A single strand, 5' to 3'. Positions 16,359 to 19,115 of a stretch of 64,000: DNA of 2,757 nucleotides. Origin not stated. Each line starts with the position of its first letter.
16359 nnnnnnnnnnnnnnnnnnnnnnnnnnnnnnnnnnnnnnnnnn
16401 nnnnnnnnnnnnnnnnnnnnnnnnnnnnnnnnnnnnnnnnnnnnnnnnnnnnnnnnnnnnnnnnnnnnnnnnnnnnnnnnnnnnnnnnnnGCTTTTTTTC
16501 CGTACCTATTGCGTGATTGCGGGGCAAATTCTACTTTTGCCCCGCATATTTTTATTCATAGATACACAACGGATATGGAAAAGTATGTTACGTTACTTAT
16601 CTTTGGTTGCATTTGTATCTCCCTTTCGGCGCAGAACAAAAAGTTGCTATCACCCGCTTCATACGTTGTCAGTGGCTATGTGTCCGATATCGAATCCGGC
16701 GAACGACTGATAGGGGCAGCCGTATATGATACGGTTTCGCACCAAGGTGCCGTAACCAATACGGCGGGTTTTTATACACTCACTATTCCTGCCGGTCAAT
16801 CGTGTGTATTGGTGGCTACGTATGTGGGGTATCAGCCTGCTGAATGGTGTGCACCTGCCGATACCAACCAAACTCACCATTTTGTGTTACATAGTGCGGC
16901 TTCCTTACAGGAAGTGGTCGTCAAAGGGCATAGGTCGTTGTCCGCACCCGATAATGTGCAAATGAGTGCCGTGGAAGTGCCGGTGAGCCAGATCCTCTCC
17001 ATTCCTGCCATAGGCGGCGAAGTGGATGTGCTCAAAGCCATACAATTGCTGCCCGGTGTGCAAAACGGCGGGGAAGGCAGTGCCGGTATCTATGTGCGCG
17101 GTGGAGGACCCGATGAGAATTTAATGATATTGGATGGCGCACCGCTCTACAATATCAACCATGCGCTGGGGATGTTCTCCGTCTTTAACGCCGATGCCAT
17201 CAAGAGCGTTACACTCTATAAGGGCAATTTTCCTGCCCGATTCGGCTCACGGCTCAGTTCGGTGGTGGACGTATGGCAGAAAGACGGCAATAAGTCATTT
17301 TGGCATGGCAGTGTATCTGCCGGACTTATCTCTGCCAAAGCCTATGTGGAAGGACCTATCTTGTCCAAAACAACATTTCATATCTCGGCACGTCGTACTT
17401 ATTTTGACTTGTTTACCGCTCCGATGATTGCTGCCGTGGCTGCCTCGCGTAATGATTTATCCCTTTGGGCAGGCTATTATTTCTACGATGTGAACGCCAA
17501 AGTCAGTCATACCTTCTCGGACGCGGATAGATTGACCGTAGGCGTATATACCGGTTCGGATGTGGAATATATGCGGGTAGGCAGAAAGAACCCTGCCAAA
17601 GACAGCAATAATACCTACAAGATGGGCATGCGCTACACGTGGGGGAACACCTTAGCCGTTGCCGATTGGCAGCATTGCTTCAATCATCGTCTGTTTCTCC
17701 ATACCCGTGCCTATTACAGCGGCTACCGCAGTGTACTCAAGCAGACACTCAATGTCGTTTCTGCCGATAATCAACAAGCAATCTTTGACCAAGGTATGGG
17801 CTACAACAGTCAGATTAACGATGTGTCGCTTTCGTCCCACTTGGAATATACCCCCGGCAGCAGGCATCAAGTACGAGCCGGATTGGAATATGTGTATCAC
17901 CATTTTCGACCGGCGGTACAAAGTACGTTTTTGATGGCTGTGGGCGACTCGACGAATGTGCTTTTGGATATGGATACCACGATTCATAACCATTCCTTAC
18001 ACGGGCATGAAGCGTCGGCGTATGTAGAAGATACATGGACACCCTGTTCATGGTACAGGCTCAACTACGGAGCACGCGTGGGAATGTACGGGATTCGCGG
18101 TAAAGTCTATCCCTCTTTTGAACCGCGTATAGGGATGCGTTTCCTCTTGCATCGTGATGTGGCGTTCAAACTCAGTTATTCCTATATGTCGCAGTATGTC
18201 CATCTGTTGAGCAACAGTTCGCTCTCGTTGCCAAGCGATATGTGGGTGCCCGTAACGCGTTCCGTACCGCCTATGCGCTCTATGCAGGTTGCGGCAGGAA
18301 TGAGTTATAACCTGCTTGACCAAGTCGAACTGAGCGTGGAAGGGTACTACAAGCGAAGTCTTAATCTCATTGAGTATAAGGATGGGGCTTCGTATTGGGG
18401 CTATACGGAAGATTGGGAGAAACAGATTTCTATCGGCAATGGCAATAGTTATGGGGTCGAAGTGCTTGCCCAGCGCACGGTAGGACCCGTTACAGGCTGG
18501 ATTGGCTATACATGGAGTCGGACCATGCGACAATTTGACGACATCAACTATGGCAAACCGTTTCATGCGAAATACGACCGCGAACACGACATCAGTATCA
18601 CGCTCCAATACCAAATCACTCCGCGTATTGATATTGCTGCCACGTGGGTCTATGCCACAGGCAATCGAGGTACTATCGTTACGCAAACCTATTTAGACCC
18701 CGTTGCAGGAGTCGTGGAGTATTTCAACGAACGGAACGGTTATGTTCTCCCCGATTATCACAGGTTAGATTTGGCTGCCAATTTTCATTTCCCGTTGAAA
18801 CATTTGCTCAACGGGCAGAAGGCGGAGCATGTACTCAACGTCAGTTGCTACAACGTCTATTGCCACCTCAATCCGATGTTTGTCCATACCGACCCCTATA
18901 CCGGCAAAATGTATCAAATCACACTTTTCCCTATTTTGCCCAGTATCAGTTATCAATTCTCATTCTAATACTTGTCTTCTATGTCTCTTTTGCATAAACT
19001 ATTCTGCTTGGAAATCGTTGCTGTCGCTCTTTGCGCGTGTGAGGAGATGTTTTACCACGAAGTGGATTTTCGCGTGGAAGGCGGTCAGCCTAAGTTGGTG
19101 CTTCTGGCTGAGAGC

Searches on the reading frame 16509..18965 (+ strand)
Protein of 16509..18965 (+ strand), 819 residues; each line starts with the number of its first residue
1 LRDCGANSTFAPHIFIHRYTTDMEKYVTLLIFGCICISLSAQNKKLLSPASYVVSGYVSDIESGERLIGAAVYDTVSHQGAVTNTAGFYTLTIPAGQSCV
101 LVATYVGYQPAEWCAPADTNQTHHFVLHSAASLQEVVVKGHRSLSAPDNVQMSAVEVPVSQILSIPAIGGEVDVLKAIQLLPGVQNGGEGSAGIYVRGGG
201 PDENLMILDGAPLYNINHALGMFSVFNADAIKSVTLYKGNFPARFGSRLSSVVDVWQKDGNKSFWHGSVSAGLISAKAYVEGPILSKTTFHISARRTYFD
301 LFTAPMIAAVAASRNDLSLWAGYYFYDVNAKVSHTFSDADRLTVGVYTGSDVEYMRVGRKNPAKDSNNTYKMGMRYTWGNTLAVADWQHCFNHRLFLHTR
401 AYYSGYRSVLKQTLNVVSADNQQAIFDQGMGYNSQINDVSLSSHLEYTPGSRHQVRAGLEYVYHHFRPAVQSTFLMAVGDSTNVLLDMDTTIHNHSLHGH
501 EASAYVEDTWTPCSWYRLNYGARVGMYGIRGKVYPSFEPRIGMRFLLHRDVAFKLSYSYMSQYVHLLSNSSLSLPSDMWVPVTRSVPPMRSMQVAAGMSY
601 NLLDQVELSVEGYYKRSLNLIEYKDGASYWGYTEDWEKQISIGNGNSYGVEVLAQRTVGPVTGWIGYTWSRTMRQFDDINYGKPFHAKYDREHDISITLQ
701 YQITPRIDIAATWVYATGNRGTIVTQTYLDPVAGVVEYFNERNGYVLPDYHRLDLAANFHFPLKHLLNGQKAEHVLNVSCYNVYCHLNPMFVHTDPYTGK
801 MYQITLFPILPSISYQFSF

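Call 8: search_protein_families(library=pfam, proteins=[window:16509-18965:+], max_evalue=0.001)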
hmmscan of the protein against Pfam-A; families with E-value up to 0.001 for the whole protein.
window:16509-18965:+ (819 aa): 3 families
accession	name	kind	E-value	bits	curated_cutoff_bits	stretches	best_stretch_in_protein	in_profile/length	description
PF13715.12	CarbopepD_reg_2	-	6.8e-14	52.1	32.2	1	54-138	1-88/88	CarboxypepD_reg-like domain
PF07715.20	Plug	-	2.3e-11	44.6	23.9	1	172-248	23-102/107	TonB-dependent Receptor Plug Domain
PF13620.12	CarboxypepD_reg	-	4.3e-07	30.6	32.3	1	54-112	2-63/82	Carboxypeptidase regulatory-like domain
